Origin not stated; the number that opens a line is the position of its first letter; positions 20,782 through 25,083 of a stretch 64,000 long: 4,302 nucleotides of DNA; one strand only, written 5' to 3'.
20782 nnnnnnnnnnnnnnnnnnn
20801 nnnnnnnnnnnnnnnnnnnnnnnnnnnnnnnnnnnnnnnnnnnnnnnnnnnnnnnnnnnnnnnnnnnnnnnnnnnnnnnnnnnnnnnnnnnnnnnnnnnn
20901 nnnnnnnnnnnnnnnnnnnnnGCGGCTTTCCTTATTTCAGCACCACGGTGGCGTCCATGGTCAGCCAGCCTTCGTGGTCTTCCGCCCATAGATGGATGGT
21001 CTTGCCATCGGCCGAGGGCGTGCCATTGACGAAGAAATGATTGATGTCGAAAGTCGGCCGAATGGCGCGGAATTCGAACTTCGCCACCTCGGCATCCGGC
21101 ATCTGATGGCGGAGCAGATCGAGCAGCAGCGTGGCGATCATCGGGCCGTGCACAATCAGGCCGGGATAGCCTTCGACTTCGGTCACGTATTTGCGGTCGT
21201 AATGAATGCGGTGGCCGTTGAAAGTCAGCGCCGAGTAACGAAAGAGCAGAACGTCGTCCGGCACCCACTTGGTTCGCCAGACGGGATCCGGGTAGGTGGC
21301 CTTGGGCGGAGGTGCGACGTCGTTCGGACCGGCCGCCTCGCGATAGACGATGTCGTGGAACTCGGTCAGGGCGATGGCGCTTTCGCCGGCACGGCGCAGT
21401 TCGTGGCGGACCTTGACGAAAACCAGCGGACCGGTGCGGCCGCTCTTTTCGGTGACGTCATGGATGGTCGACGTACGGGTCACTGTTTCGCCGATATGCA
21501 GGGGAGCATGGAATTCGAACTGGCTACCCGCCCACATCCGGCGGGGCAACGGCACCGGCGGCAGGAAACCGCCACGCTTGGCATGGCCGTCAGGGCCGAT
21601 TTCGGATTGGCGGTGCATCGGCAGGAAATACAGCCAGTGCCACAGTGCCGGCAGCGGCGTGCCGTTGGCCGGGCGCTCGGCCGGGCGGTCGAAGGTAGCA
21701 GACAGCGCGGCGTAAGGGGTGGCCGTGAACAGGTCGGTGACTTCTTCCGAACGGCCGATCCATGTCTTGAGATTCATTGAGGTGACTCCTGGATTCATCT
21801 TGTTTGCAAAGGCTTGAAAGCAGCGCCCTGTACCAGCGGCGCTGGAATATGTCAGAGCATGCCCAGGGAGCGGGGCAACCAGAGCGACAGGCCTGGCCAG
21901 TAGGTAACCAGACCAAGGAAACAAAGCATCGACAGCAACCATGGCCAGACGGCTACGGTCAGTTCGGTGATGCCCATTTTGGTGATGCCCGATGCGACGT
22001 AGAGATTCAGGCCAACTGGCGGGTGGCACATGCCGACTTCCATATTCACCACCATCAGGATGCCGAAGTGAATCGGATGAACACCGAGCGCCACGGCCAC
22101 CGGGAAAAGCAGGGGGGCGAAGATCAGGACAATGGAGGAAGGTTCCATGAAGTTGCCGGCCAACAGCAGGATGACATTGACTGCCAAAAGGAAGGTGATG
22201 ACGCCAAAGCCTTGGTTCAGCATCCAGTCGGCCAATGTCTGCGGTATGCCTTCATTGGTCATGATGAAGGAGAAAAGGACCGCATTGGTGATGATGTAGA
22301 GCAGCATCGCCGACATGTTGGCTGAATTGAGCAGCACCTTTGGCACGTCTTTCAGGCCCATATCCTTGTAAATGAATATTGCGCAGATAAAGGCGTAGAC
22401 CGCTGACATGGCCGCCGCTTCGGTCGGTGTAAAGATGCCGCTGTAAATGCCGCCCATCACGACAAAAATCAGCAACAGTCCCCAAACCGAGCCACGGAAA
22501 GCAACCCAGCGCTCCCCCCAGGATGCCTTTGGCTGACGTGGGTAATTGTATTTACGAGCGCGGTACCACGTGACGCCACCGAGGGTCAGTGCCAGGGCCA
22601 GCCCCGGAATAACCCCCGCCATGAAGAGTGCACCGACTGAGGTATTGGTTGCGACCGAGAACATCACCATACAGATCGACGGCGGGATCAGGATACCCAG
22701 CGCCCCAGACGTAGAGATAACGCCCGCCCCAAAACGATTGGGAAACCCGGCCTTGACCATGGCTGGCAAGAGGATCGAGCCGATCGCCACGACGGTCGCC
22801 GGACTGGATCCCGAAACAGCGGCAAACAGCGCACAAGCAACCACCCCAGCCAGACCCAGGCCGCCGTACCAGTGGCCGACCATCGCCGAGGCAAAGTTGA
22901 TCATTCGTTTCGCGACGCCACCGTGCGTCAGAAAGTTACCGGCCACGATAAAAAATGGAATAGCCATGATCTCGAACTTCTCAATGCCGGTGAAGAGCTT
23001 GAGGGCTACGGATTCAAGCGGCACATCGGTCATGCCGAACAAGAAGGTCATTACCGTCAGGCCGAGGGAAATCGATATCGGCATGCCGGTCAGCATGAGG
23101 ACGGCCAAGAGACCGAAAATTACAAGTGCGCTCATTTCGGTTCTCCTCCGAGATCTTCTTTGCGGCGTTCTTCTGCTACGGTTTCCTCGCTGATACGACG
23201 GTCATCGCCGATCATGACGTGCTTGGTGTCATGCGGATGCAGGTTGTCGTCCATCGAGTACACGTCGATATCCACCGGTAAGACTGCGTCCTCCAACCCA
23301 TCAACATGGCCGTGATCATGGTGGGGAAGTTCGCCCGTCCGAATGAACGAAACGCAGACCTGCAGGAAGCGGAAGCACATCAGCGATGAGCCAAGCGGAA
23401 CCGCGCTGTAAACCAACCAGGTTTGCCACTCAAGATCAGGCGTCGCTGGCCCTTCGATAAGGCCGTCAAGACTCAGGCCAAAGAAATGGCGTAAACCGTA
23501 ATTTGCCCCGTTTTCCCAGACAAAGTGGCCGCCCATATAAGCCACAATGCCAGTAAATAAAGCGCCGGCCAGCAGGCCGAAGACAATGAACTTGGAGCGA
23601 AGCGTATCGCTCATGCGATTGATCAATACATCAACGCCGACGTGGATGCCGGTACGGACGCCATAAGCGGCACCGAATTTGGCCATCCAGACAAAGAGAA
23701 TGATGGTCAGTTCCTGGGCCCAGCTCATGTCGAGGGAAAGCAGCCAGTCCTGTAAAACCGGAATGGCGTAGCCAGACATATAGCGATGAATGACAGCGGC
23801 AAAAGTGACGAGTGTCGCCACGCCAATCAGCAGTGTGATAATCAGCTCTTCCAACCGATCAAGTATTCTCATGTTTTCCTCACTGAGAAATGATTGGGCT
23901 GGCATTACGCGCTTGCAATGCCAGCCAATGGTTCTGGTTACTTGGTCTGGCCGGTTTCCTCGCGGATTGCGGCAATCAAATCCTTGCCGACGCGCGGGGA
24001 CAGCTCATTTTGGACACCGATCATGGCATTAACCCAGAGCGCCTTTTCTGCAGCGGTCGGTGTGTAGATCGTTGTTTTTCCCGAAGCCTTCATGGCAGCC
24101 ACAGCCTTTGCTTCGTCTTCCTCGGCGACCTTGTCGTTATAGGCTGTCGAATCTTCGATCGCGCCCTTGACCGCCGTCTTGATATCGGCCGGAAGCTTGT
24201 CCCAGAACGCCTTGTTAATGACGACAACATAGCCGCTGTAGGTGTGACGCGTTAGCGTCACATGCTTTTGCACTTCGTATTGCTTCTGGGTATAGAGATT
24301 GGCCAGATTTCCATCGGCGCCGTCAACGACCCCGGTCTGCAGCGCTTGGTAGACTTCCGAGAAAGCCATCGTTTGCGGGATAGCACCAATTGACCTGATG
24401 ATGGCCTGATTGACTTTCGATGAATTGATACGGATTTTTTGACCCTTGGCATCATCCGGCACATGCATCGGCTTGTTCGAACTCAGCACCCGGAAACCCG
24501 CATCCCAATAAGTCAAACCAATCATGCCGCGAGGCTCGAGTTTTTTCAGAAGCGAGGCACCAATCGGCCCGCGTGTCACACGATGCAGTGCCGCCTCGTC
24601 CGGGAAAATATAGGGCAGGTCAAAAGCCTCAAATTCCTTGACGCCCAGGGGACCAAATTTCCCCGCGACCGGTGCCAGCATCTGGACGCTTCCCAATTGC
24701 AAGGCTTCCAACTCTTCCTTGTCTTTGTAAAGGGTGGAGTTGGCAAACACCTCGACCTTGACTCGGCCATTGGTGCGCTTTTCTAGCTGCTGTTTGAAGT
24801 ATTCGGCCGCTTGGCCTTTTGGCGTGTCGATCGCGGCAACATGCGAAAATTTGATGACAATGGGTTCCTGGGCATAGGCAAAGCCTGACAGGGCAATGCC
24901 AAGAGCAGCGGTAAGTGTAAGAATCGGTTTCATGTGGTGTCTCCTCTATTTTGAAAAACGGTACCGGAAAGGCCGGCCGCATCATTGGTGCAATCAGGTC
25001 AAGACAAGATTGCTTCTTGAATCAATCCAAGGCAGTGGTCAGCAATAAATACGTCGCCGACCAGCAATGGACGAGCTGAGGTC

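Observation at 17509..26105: Candidate bacterial aconitate -> itaconate -> citramalyl-CoA catabolic operon (PrpF + Tad1-like lyase + Ict/Ich/Ccl + TRAP)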

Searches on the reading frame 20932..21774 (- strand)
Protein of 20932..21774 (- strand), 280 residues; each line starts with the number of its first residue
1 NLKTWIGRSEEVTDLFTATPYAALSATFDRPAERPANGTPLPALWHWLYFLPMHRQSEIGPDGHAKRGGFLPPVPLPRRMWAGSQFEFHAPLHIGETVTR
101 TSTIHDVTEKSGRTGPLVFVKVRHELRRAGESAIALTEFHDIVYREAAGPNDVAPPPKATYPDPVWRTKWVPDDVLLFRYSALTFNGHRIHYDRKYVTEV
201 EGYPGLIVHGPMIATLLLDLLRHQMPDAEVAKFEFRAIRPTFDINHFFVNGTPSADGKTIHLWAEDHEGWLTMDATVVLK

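Call 3: search_protein_families(library=ncbifam, proteins=[window:20932-21774:-], max_evalue=0.00001)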
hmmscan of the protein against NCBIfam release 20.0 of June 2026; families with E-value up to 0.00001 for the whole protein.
window:20932-21774:- (280 aa): 0 families

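Call 4: search_protein_families(library=pfam, proteins=[window:20932-21774:-], max_evalue=0.00001)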
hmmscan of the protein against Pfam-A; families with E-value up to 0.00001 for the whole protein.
window:20932-21774:- (280 aa): 1 family
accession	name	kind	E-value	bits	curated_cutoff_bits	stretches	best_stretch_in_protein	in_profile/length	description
PF13452.11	FAS1_DH_region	-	1.9e-11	44.7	22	1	71-132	67-128/132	FAS1-like, dehydratase domain region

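Call 25: search_solved_structures(query=window:20932-21774:-, max_evalue=0.001)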
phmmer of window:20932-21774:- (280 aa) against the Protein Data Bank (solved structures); distinct sequences matched with E-value up to 0.001: 2.
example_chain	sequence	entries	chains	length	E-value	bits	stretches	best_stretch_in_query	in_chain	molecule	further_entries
8khg_A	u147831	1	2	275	3.6e-72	246.4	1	4-265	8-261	Itaconyl-CoA hydratase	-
8huc_A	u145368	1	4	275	3.1e-71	243.3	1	4-265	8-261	MaoC_dehydrat_N domain-containing protein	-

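Call 46: search_solved_structures(query=window:20932-21774:-, max_evalue=0.001, show_alignments=1)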
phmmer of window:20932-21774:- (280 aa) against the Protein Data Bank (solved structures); distinct sequences matched with E-value up to 0.001: 2.
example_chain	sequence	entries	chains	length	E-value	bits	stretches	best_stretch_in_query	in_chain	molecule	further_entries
8khg_A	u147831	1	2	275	3.6e-72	246.4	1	4-265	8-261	Itaconyl-CoA hydratase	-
8huc_A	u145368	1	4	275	3.1e-71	243.3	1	4-265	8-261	MaoC_dehydrat_N domain-containing protein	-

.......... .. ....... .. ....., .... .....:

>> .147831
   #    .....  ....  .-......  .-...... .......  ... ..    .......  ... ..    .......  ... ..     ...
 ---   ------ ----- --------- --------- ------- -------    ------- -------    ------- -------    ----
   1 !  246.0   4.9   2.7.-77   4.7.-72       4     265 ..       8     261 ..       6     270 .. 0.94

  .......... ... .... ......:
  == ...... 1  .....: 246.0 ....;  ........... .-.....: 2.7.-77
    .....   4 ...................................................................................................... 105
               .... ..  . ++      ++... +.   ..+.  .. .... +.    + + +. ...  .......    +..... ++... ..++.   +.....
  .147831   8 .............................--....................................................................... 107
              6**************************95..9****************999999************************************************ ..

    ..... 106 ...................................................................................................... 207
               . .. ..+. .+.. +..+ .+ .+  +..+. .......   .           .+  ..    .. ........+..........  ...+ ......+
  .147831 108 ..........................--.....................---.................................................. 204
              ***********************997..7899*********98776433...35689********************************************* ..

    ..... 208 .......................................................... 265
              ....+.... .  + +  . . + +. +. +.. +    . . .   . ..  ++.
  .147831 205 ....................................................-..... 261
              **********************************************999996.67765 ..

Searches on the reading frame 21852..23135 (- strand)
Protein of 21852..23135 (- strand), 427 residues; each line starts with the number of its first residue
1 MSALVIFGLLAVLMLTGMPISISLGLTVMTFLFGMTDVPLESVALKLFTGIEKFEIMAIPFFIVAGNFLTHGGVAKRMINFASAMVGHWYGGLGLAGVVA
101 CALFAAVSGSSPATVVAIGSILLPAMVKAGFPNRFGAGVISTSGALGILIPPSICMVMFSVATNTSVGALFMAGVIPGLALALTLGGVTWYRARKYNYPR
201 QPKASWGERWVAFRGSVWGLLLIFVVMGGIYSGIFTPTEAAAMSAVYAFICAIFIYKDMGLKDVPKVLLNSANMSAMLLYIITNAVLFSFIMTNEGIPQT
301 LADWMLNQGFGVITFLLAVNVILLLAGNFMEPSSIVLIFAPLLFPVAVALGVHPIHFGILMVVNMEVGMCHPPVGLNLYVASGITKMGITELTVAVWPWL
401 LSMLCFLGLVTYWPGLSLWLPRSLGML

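Call 3: search_protein_families(library=ncbifam, proteins=[window:21852-23135:-], max_evalue=0.00001)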
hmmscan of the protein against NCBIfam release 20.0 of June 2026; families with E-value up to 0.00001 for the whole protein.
window:21852-23135:- (427 aa): 3 families
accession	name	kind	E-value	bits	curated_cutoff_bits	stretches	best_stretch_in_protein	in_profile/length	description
TIGR00786.1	dctM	subfamily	2.3e-154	514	268.45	1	17-421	1-405/405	TRAP transporter large permease subunit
NF011634.1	PRK15060.1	equivalog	3.7e-74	250.3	800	1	3-416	3-416/425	2,3-diketo-L-gulonate TRAP transporter large permease YiaN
TIGR02123.1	TRAP_fused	subfamily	3.3e-23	82.2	320.65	1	56-403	168-521/615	TRAP transporter fused permease subunit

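Call 4: search_protein_families(library=pfam, proteins=[window:21852-23135:-], max_evalue=0.00001)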
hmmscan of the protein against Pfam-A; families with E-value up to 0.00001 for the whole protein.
window:21852-23135:- (427 aa): 1 family
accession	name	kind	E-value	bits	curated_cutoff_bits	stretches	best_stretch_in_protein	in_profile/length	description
PF06808.19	DctM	-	5.5e-129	431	23.8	1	7-415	1-412/413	Tripartite ATP-independent periplasmic transporter, DctM component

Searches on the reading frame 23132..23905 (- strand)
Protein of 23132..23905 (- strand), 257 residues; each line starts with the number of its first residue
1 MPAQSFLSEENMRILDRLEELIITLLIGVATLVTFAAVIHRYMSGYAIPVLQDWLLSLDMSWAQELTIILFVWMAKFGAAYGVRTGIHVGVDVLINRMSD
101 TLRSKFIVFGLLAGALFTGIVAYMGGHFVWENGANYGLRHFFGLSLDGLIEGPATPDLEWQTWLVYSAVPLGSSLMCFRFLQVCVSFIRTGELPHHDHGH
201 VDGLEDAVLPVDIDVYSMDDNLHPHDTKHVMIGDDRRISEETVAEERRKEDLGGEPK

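Call 3: search_protein_families(library=ncbifam, proteins=[window:23132-23905:-], max_evalue=0.00001)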
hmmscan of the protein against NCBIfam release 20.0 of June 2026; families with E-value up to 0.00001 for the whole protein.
window:23132-23905:- (257 aa): 0 families

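Call 4: search_protein_families(library=pfam, proteins=[window:23132-23905:-], max_evalue=0.00001)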
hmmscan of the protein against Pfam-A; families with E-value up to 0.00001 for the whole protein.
window:23132-23905:- (257 aa): 1 family
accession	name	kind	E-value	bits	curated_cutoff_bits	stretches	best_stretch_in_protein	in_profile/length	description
PF04290.18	DctQ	-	6.8e-20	71.8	28.3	1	31-189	2-131/132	Tripartite ATP-independent periplasmic transporters, DctQ component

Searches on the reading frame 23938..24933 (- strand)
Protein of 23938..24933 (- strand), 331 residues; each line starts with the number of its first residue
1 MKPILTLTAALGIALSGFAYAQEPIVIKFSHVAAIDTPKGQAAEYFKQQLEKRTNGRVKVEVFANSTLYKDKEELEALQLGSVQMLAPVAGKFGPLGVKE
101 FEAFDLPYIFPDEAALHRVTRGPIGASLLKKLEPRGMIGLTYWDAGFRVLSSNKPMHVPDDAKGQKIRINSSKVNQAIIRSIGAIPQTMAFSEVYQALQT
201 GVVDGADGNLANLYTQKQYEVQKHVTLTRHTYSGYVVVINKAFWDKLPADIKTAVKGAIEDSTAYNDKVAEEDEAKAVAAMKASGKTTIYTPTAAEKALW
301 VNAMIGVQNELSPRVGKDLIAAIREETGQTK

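Call 3: search_protein_families(library=ncbifam, proteins=[window:23938-24933:-], max_evalue=0.00001)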
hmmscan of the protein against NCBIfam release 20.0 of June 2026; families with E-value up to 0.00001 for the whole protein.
window:23938-24933:- (331 aa): 2 families
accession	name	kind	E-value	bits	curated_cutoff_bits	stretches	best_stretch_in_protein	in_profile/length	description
TIGR00787.1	dctP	subfamily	1.6e-91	306.3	175.05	1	29-284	1-256/257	DctP family TRAP transporter solute-binding subunit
NF037995.1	TRAP_S1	subfamily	2e-64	217.5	50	1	28-300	1-271/271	TRAP transporter substrate-binding protein DctP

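Call 4: search_protein_families(library=pfam, proteins=[window:23938-24933:-], max_evalue=0.00001)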
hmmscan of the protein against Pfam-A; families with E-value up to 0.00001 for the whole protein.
window:23938-24933:- (331 aa): 1 family
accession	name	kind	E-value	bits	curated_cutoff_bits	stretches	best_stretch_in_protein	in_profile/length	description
PF03480.18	DctP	-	4.4e-94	315.5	23.4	1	29-307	1-278/286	Bacterial extracellular solute-binding protein, family 7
